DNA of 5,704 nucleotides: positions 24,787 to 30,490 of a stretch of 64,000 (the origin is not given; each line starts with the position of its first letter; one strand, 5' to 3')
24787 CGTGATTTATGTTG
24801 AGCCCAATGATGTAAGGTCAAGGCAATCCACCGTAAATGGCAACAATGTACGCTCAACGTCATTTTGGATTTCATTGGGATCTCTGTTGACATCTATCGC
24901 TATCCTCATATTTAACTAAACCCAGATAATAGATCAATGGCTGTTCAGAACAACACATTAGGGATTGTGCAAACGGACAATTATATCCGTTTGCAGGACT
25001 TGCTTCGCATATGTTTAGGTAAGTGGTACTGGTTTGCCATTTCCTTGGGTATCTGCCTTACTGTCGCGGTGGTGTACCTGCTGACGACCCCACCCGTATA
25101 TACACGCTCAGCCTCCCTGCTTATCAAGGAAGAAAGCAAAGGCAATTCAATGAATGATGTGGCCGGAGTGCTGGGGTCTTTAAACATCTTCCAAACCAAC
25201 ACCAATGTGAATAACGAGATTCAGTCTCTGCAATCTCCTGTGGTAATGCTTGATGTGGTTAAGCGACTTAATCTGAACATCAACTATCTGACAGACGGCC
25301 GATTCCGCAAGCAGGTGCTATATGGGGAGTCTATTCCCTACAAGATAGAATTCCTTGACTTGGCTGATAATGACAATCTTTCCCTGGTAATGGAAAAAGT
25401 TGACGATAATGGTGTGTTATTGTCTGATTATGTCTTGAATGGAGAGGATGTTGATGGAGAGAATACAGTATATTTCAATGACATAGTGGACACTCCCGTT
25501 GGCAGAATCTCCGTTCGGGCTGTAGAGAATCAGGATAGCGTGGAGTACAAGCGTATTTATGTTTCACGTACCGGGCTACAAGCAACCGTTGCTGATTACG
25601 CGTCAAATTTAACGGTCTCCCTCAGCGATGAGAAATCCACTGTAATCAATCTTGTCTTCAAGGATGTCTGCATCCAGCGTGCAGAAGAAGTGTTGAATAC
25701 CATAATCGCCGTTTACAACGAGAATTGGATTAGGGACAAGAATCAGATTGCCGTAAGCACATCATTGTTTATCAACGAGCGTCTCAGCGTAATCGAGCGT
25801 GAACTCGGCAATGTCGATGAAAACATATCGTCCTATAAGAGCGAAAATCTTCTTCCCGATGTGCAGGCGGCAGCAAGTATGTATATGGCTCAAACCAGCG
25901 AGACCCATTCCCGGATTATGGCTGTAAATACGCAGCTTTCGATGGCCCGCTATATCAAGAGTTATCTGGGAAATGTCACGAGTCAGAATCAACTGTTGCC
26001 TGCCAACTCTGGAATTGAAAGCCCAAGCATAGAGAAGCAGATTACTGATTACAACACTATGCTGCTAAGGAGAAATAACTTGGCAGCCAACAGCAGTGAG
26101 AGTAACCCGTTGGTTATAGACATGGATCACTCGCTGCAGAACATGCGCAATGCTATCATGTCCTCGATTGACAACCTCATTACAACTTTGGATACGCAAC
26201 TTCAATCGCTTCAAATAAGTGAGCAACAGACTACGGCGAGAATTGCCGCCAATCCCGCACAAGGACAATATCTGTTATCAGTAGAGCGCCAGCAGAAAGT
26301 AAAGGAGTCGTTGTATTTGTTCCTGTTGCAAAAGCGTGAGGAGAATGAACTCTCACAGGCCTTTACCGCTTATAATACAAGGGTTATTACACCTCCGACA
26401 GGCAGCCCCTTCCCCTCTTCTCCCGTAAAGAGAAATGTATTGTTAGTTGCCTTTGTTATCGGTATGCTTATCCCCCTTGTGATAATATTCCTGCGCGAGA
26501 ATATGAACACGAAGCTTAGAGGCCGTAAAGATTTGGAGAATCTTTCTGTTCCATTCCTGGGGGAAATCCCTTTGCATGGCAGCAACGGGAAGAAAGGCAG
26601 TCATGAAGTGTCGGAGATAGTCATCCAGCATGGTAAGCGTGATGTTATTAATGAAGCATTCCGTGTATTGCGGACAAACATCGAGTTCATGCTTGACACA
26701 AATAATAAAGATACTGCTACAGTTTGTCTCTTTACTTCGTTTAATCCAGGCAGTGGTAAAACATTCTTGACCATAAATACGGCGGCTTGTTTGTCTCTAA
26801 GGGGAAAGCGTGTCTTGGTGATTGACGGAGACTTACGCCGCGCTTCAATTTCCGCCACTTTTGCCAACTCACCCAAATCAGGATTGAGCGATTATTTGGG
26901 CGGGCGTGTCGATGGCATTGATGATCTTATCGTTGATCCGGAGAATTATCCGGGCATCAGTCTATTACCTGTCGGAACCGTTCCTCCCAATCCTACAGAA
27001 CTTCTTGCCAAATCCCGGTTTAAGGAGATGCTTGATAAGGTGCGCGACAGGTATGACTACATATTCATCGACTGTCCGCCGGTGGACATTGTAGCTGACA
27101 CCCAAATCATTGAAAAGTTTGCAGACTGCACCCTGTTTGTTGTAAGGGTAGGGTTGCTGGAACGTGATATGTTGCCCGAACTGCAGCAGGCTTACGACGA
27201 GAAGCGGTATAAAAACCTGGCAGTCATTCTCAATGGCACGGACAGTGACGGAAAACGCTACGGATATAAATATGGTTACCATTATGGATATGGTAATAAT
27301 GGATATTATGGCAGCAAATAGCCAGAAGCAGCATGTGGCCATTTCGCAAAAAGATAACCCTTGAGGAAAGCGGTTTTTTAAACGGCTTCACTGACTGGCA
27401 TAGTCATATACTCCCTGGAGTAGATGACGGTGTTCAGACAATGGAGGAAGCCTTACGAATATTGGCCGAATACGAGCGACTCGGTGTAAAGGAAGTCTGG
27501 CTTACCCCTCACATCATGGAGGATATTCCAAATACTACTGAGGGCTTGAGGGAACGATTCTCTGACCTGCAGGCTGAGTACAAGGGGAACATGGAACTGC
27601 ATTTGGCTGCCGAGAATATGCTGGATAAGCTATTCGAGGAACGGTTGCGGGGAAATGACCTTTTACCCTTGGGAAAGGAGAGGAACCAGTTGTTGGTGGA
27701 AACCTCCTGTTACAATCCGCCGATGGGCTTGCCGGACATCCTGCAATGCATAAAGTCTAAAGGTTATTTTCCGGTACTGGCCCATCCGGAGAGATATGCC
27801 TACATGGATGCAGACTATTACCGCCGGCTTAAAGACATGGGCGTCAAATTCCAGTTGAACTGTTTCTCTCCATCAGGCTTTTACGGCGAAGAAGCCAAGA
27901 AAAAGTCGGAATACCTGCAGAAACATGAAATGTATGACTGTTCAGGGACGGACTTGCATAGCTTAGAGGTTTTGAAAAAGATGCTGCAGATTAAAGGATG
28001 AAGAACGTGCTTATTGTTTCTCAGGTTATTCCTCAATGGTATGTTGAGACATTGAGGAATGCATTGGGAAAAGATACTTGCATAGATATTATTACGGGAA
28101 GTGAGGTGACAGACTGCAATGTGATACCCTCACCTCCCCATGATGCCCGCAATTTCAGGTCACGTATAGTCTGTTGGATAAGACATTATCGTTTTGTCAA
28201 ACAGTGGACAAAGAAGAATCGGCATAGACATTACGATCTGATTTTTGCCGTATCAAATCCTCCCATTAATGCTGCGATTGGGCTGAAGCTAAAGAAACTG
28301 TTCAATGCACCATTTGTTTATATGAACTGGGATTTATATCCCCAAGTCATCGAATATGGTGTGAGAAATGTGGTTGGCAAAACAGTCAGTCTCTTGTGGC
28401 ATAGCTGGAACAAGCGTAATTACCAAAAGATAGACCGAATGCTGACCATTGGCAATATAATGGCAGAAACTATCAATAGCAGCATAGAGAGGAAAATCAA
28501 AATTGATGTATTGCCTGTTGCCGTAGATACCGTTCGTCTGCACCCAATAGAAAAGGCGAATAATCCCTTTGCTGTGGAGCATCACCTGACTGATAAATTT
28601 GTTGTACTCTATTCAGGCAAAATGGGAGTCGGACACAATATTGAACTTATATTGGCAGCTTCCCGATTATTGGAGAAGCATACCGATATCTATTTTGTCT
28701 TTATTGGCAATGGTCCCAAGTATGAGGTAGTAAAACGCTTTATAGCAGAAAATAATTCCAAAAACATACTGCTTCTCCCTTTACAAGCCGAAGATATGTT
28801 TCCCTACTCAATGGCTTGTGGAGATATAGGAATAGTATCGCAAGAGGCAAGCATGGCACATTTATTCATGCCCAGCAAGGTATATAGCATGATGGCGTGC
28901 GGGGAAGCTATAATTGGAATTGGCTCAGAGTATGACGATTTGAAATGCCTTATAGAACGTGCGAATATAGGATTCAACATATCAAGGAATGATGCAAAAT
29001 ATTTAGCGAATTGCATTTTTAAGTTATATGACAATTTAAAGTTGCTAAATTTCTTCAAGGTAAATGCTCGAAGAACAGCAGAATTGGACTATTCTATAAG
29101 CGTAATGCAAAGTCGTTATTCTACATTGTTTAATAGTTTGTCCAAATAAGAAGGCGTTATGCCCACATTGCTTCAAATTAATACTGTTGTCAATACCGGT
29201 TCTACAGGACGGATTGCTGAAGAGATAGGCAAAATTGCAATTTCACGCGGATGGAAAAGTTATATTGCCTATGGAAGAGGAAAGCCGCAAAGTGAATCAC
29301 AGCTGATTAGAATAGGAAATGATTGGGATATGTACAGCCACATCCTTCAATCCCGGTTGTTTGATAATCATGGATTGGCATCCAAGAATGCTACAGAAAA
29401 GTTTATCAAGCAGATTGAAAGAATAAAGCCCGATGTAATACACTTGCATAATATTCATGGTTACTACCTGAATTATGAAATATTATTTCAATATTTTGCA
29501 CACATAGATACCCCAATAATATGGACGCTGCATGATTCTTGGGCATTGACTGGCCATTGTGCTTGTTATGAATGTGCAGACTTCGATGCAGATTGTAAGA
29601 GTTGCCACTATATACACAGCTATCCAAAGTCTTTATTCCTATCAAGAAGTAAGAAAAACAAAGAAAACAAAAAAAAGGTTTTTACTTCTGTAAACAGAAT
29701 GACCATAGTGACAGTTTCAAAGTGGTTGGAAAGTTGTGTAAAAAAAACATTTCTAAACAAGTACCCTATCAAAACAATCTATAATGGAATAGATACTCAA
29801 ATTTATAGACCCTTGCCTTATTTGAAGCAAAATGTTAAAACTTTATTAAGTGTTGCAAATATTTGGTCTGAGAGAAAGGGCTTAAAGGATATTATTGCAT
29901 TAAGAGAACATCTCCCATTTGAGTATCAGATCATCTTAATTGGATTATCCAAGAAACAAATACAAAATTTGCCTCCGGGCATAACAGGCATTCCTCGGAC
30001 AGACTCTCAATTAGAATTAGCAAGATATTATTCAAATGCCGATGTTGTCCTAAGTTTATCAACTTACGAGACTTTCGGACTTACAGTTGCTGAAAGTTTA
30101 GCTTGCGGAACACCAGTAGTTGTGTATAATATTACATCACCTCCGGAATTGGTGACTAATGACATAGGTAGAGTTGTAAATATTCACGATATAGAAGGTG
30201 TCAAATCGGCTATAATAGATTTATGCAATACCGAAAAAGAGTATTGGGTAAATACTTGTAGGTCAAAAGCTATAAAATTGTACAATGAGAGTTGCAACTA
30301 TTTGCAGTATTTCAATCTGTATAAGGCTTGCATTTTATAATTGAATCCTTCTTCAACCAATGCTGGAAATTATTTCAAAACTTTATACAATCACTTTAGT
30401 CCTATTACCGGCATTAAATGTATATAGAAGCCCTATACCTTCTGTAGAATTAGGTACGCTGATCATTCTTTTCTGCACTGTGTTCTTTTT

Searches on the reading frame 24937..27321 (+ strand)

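Call 38: search_protein_families(library=pfam, proteins=[window:24937-27321:+], max_evalue=0.001)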
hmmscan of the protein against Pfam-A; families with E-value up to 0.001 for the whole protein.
window:24937-27321:+ (794 aa): 7 families
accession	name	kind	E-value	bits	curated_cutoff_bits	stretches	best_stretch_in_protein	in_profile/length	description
PF13614.12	AAA_31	-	2.6e-15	57.2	27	1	601-716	8-128/177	AAA domain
PF13807.11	GNVR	-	4e-09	36.7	27.7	1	444-521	4-81/82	G-rich domain on putative tyrosine kinase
PF02706.20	Wzz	-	5.8e-08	33.4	25.5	1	17-110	3-90/91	Chain length determinant protein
PF01656.29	CbiA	-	7.4e-08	32.8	25.4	1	599-637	3-41/125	CobQ/CobB/MinD/ParA nucleotide binding domain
PF09140.17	MipZ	-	5.8e-06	26.3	20.7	1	603-748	9-141/262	ATPase MipZ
PF10609.15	ParA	-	5.9e-05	23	27.1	0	600-715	9-121/246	NUBPL iron-transfer P-loop NTPase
PF06564.18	CBP_BcsQ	-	0.00024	21.1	21.3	1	604-738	11-147/234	Cellulose biosynthesis protein BcsQ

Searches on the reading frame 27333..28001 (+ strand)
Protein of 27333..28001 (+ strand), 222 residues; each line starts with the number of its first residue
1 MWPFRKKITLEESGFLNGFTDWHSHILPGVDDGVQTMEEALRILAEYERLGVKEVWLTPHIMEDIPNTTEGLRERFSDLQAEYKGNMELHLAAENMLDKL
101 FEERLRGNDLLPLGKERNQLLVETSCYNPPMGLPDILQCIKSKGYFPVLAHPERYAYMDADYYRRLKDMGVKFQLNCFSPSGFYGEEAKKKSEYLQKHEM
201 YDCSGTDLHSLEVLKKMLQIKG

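Call 38: search_protein_families(library=pfam, proteins=[window:27333-28001:+], max_evalue=0.001)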
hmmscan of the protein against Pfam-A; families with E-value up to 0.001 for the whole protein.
window:27333-28001:+ (222 aa): 1 family
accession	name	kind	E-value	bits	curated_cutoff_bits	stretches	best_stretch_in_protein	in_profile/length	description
PF19567.5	CpsB_CapC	-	8.7e-34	117.4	27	1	20-212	2-199/234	Capsular polysaccharide synthesis, CpsB/CapC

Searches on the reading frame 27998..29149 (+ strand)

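Call 38: search_protein_families(library=pfam, proteins=[window:27998-29149:+], max_evalue=0.001)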
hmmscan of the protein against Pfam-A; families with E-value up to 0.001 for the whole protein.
window:27998-29149:+ (383 aa): 2 families
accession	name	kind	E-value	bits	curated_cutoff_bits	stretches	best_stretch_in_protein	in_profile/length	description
PF13692.12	Glyco_trans_1_4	-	3.6e-06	27.7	27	1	201-346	2-142/142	Glycosyl transferases group 1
PF00534.26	Glycos_transf_1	-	3.4e-05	23.9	26.4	1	196-359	11-171/172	Glycosyl transferases group 1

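Call 68: search_protein_families(library=ncbifam, proteins=[window:27998-29149:+], max_evalue=0.001)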
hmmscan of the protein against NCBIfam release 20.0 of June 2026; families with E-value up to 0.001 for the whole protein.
window:27998-29149:+ (383 aa): 9 families
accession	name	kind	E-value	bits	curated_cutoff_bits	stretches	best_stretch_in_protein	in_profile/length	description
NF007640.0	PRK10307.1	subfamily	2.7e-30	105.6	276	1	135-367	162-393/411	WcaI family glycosyltransferase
TIGR04007.1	wcaI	equivalog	3.3e-12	45.8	800.45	1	130-339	159-370/407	colanic acid biosynthesis glycosyltransferase WcaI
TIGR04063.1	stp3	hypoth_equivalog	1.6e-09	37.1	442.05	1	78-381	92-395/397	TIGR04063 family PEP-CTERM/XrtA system glycosyltransferase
TIGR03088.1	stp2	hypoth_equivalog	9.1e-09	34.8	409.05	1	166-380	159-372/374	TIGR03088 family PEP-CTERM/XrtA system glycosyltransferase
NF053787.1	GlcN_PG_synth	equivalog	1e-08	34.4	480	1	64-368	65-346/361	N-acetylglucosaminyl phosphatidylglycerol synthase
TIGR03999.1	thiol_BshA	equivalog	3.6e-08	32.7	273.7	1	144-381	144-373/375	N-acetyl-alpha-D-glucosaminyl L-malate synthase BshA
NF047880.1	glyco_SdgA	exception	4.8e-05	22.1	800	1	158-374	282-483/488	serine-aspartate repeat adhesin O-glycosyltransferase SdgA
NF047684.1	TeichurnBiosyTuaC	equivalog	0.00011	21.3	550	1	141-273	161-289/391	teichuronic acid biosynthesis protein TuaC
TIGR04157.1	glyco_rSAM_CFB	subfamily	0.00034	19.7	400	1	138-377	163-405/406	TIGR04157 family glycosyltransferase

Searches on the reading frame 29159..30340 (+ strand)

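Call 38: search_protein_families(library=pfam, proteins=[window:29159-30340:+], max_evalue=0.001)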
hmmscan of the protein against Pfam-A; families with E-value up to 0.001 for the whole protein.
window:29159-30340:+ (393 aa): 4 families
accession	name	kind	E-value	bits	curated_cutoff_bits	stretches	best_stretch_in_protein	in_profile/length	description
PF00534.26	Glycos_transf_1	-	3e-17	63.1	26.4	1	224-361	13-161/172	Glycosyl transferases group 1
PF13692.12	Glyco_trans_1_4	-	9.1e-15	55.6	27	1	227-356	2-140/142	Glycosyl transferases group 1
PF13439.12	Glyco_transf_4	-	3.3e-11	43.9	28.5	1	20-214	8-169/170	Glycosyltransferase Family 4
PF20706.3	GT4-conflict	-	4.6e-07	29.6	26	1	276-323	264-311/385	Family 4 Glycosyltransferase in conflict systems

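Call 68: search_protein_families(library=ncbifam, proteins=[window:29159-30340:+], max_evalue=0.001)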
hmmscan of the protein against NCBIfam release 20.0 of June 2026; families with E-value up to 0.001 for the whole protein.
window:29159-30340:+ (393 aa): 23 families
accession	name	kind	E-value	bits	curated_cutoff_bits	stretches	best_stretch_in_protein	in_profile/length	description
NF053787.1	GlcN_PG_synth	equivalog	2.3e-18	66.2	480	1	227-377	197-345/361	N-acetylglucosaminyl phosphatidylglycerol synthase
TIGR04015.1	WcaC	equivalog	2e-17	63.5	784.85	1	4-343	3-356/405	colanic acid biosynthesis glycosyltransferase WcaC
TIGR03999.1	thiol_BshA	equivalog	1.6e-16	60.2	273.7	1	172-391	136-373/375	N-acetyl-alpha-D-glucosaminyl L-malate synthase BshA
NF041010.1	glycosy_Agl16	equivalog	1.9e-09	36.9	575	1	158-357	114-317/352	glycosylation protein Agl16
TIGR02149.1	glgA_Coryne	subfamily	3.1e-09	36.4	302.4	1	199-344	166-335/391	glycogen synthase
NF053513.1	Gtran_IagA_BgsA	equivalog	4.3e-09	35.8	460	1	182-366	108-307/333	LTA glycolipid anchor biosynthesis glycosyltransferase, IagA/BgsA family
NF047880.1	glyco_SdgA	exception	1e-08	34.2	800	1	168-361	256-459/488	serine-aspartate repeat adhesin O-glycosyltransferase SdgA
TIGR03088.1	stp2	hypoth_equivalog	2.3e-08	33.5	409.05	1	284-388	263-370/374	TIGR03088 family PEP-CTERM/XrtA system glycosyltransferase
TIGR04047.1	MSMEG_0565_glyc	hypoth_equivalog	2.3e-08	33.5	259.85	1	284-361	267-344/373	MSMEG_0565 family glycosyltransferase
NF049987.1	DaglGlyslTfaseDgs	equivalog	3.2e-08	32.9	500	1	181-357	103-294/332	processive diacylglycerol alpha-glucosyltransferase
NF047881.1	glyco_SdgB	exception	1.1e-07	31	800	1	165-341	259-445/496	serine-aspartate repeat adhesin O-glycosyltransferase SdgB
TIGR03449.1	mycothiol_MshA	equivalog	4.2e-07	29.2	462.5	1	283-358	293-369/406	D-inositol-3-phosphate glycosyltransferase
NF049988.1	MGlcDAGSynMgs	equivalog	6.2e-06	25.8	400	1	286-323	282-319/398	alpha-monoglucosyldiacylglycerol synthase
NF038255.1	exopoly_VpsD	equivalog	8.2e-06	24.9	300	1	149-323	123-312/381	VpsD family glycosyltransferase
TIGR02472.1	sucr_P_syn_N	equivalog_domain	1.3e-05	24.3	576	1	301-365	348-412/439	sucrose-phosphate synthase, putative, glycosyltransferase domain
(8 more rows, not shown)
